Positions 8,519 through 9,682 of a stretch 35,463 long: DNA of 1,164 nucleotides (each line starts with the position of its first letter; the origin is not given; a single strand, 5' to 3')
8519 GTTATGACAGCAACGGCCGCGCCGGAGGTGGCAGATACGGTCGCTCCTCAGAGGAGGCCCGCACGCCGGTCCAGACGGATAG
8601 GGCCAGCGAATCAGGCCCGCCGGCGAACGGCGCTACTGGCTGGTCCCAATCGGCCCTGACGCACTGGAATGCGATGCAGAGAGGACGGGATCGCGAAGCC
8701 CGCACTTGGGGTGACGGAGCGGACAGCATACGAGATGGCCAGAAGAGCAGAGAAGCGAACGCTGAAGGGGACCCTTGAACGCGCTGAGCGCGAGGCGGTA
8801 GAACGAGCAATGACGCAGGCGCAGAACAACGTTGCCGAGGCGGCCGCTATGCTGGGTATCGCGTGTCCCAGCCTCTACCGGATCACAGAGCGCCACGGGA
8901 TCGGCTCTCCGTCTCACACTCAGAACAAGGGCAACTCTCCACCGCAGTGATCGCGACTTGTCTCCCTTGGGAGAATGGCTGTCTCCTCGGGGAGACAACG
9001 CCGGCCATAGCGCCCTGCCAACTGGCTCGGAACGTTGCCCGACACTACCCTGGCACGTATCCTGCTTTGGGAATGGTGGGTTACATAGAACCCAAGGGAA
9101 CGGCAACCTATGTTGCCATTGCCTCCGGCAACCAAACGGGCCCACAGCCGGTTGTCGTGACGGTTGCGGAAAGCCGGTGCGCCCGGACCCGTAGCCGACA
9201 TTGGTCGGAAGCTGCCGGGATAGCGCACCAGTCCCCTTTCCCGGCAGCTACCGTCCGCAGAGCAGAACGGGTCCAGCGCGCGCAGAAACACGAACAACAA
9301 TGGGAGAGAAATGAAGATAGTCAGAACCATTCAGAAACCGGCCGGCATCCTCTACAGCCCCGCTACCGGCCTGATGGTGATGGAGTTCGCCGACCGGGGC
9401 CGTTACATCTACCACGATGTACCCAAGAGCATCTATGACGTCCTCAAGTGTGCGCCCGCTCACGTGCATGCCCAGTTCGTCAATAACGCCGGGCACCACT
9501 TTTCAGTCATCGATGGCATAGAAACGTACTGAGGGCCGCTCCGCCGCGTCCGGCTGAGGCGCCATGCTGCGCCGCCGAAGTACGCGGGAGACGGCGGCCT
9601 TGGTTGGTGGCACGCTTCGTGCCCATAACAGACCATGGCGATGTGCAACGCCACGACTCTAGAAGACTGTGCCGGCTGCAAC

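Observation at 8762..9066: Orphan activator HTH fragment fused to its own enhancer and sigma54 promoter (cassette B)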

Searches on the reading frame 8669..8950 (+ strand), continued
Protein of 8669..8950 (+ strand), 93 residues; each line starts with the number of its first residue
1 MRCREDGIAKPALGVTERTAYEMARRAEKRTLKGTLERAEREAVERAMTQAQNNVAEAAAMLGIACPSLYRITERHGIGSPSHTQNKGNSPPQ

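Call 76: search_protein_families(library=ncbifam, proteins=[window:8669-8950:+], max_evalue=0.001)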
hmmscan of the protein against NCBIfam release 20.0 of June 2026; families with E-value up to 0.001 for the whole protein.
window:8669-8950:+ (93 aa): 5 families
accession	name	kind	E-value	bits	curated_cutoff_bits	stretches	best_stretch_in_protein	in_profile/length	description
TIGR02915.1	PEP_resp_reg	equivalog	4.9e-09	35.5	502.6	1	9-78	378-444/445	PEP-CTERM-box response regulator transcription factor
NF003451.0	PRK05022.1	equivalog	5.3e-05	22.1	476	1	18-78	450-510/512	nitric oxide reductase transcriptional regulator NorR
NF041906.1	V4R_TF_MobR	exception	0.0003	19.4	999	1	35-71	503-540/544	phenol degradation transcriptional regulator MobR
NF008485.2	PRK11388.1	equivalog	0.00037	18.9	551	1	29-79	588-638/643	dihydroxyacetone kinase operon transcriptional regulator DhaR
TIGR01764.1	excise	domain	0.00054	20.3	28.8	0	55-80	4-29/49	excisionase family DNA-binding protein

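Call 77: search_protein_representatives(alignment_id=A3)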
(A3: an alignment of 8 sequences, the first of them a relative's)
Query: 8 sequences, 64 profile positions. Proteins with E-value up to 0.001 (for the whole library): 5479; up to 1e-10: 43; up to 1e-30: 1. The best 150 are listed.
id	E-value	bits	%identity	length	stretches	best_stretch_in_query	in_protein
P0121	1.9e-32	126.9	-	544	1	1-64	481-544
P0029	5.3e-29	115.9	-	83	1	3-62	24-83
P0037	1.7e-28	114.2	-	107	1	2-58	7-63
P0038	2.0e-28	114.0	-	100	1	3-62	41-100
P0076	1.7e-26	107.8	-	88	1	2-63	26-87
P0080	3.3e-26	106.9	-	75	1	2-55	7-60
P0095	1.3e-25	105.0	-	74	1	2-61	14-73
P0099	2.8e-25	103.9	-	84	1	1-63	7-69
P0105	9.1e-25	102.3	-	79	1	4-62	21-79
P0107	1.6e-24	101.5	-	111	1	3-63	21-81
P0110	2.4e-24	100.9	-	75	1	3-64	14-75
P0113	4.8e-24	100.0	-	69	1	5-60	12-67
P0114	5.8e-24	99.7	-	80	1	13-62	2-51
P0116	9.3e-24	99.1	-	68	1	2-59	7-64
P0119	6.3e-23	96.4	-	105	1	3-61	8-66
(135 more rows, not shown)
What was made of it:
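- The exhaustive search finds about 30 short representatives at 50% clustering with E below 1e-17 (call 77).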

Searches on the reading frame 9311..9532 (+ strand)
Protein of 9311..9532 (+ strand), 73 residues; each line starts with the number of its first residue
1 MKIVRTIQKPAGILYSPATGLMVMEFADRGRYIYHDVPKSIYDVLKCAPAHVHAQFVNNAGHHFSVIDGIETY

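Call 11: search_protein_families(library=pfam, proteins=[window:9311-9532:+], max_evalue=0.01)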
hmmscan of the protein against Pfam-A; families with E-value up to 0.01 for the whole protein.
window:9311-9532:+ (73 aa): 1 family
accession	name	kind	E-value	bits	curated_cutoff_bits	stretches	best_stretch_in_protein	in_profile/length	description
PF13619.11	KTSC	-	3.1e-07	30.5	25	1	13-51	8-46/58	KTSC domain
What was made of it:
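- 9311..9532 (+): KTSC-domain gene, the first gene of the operon downstream of stub B. Pfam KTSC (call 11).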
